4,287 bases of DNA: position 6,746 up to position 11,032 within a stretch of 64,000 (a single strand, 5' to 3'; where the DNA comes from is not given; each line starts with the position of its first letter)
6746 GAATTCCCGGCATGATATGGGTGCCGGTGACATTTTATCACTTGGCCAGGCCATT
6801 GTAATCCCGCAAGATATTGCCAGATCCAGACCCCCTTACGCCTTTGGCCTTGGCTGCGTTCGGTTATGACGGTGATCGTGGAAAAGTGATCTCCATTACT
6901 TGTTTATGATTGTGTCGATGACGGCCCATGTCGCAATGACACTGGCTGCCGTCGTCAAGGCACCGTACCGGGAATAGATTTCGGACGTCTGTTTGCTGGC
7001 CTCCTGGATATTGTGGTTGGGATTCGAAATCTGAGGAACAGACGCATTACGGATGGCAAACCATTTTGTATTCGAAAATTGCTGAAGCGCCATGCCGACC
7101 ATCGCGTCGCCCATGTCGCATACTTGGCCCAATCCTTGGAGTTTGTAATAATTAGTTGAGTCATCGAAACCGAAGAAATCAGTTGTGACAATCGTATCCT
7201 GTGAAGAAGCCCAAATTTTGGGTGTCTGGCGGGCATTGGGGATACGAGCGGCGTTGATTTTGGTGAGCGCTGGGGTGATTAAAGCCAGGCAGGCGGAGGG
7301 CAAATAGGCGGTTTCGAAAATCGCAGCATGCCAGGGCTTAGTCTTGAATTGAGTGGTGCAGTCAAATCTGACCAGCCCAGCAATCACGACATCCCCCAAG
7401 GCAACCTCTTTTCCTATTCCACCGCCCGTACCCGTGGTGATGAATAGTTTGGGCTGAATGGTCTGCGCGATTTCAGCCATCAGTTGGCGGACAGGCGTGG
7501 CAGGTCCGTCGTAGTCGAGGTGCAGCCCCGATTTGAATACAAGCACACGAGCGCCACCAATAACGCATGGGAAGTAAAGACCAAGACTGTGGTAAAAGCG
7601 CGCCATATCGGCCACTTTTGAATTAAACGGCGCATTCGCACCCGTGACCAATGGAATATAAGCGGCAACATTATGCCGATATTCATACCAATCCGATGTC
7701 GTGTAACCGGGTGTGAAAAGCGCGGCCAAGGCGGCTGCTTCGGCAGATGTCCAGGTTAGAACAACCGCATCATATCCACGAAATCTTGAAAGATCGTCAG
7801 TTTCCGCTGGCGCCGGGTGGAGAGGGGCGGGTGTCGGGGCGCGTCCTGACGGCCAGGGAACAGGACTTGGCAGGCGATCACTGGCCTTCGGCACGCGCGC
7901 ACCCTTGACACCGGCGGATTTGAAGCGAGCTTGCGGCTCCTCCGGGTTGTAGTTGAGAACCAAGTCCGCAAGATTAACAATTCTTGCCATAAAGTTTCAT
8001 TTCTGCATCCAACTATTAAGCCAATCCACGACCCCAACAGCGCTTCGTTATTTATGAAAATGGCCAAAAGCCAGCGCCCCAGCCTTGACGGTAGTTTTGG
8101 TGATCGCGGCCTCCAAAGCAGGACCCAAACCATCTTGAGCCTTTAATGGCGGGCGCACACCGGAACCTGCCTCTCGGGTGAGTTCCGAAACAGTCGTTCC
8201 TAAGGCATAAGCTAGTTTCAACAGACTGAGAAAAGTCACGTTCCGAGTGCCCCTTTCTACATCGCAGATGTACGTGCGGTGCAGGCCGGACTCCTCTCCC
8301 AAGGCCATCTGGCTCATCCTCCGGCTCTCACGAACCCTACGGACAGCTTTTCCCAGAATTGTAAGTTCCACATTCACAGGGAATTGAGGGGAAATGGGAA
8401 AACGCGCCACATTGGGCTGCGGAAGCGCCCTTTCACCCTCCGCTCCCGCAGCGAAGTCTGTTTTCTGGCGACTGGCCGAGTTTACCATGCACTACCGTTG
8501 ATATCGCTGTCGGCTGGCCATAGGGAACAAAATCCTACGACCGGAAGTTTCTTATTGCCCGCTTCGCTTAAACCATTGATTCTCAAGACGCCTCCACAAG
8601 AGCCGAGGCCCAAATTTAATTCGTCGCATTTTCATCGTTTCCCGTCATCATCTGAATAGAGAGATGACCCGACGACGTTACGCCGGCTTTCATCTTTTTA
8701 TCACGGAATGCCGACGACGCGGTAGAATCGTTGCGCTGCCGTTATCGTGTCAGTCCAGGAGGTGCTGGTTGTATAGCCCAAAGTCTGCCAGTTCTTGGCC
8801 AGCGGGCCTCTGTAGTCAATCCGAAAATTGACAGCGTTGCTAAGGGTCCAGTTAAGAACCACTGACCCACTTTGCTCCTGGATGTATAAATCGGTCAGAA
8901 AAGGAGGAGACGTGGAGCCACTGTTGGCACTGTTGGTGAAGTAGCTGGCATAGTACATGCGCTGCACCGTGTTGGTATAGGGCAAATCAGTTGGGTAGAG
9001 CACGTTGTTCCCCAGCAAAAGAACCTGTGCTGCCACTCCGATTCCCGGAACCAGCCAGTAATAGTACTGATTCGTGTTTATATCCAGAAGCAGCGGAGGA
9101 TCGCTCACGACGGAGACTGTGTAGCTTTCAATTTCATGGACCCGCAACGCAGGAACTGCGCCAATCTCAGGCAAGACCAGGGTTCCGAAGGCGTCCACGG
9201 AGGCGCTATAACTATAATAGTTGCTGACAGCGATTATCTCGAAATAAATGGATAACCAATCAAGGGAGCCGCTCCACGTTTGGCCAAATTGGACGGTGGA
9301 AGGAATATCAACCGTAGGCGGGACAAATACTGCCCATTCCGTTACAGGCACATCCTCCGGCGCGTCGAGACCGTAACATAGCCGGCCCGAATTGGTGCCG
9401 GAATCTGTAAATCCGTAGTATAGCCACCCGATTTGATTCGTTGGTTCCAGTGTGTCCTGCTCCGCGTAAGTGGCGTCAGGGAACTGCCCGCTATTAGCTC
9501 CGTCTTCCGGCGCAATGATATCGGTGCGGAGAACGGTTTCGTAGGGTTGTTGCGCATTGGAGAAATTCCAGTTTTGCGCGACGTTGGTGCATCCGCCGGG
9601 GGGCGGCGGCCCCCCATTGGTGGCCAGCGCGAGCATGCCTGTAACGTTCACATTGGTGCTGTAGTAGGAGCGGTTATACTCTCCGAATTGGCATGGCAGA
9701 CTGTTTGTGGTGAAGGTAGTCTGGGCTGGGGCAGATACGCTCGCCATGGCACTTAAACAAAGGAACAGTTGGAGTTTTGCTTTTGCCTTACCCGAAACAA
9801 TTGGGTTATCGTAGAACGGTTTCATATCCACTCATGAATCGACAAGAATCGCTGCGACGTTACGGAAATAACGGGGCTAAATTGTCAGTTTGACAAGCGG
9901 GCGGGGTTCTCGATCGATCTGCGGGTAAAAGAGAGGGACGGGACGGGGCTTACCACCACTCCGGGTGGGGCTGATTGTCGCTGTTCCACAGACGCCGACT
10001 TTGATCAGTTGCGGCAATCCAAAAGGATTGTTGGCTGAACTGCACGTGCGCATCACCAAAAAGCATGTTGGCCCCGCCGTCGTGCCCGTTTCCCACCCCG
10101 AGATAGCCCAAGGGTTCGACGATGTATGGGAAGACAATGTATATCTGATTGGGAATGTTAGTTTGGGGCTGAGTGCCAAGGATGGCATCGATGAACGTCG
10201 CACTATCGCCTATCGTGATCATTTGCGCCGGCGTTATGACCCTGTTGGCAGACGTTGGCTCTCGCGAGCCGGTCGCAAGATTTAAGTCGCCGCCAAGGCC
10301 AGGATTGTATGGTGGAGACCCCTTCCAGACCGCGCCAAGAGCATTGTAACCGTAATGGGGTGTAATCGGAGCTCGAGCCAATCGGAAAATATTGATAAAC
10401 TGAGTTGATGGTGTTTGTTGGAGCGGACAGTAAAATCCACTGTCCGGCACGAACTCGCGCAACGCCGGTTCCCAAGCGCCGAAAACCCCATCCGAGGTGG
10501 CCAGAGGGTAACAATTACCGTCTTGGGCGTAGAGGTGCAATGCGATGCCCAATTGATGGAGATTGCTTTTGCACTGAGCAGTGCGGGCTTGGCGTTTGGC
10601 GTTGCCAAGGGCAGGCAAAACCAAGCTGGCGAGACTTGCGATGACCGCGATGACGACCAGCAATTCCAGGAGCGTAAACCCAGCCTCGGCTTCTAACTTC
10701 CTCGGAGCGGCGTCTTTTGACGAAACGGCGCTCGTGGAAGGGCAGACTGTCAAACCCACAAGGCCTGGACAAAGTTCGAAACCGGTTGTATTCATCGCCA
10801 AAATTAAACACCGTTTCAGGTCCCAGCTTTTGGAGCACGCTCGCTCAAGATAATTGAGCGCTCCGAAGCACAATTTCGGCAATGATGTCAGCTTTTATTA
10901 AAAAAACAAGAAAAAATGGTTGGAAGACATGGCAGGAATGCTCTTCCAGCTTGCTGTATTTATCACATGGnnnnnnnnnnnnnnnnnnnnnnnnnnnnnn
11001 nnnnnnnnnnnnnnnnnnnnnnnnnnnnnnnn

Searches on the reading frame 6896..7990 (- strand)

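Call 71: search_protein_families(library=pfam, proteins=[window:6896-7990:-], max_evalue=0.001)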
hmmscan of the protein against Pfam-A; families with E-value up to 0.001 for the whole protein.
window:6896-7990:- (364 aa): 1 family
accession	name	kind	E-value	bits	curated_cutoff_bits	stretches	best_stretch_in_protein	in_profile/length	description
PF01048.26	PNP_UDP_1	-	2.5e-08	34.1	25.1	1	139-316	34-196/233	Phosphorylase superfamily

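Call 72: search_protein_families(library=padloc, proteins=[window:6896-7990:-], max_evalue=0.001)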
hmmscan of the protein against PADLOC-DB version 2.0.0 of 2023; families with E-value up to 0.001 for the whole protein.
window:6896-7990:- (364 aa): 0 families

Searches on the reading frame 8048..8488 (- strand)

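Call 71: search_protein_families(library=pfam, proteins=[window:8048-8488:-], max_evalue=0.001)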
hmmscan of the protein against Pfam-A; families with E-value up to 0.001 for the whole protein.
window:8048-8488:- (146 aa): 2 families
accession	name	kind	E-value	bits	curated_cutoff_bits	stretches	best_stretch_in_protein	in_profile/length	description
PF01381.28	HTH_3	-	3.7e-08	33.7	23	1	49-103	1-55/55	Helix-turn-helix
PF13560.12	HTH_31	-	2.3e-07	31.5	27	1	45-103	2-61/64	Helix-turn-helix domain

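Call 72: search_protein_families(library=padloc, proteins=[window:8048-8488:-], max_evalue=0.001)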
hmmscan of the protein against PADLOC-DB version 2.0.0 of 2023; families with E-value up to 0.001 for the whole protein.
window:8048-8488:- (146 aa): 8 families
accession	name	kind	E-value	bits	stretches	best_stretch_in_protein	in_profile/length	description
PDLC03665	Control_protein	-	5.9e-17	59.7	1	44-103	8-68/77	control protein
PDLC03671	Control_protein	-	2.2e-14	51.5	1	44-105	14-75/84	control protein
PDLC03666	Control_protein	-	4.1e-12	44.4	1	45-105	7-67/77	control protein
PDLC03664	Control_protein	-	1e-11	43.1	1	41-102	10-71/74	control protein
PDLC02926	HTH_VI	-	2e-09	35.6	1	45-103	2-60/92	-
PDLC04142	capH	-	1.9e-08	33.3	1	43-107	5-69/103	capH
PDLC03668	Control_protein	-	2.2e-06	26.1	1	48-90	12-54/79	control protein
PDLC03952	RmrA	-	0.00035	17.5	1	25-106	4-84/395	-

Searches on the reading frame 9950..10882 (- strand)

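Call 70: search_protein_families(library=pfam, proteins=[window:9950-10882:-], max_evalue=0.001)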
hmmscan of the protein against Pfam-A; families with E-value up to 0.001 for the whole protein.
window:9950-10882:- (310 aa): 2 families
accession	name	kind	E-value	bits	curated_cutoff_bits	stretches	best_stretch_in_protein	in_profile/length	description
PF07596.16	SBP_bac_10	-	1.2e-10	42.4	23.3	1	95-137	3-45/268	Protein of unknown function (DUF1559)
PF07963.17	N_methyl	-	0.00014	21.7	21.2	1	66-88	4-26/27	Prokaryotic N-terminal methylation motif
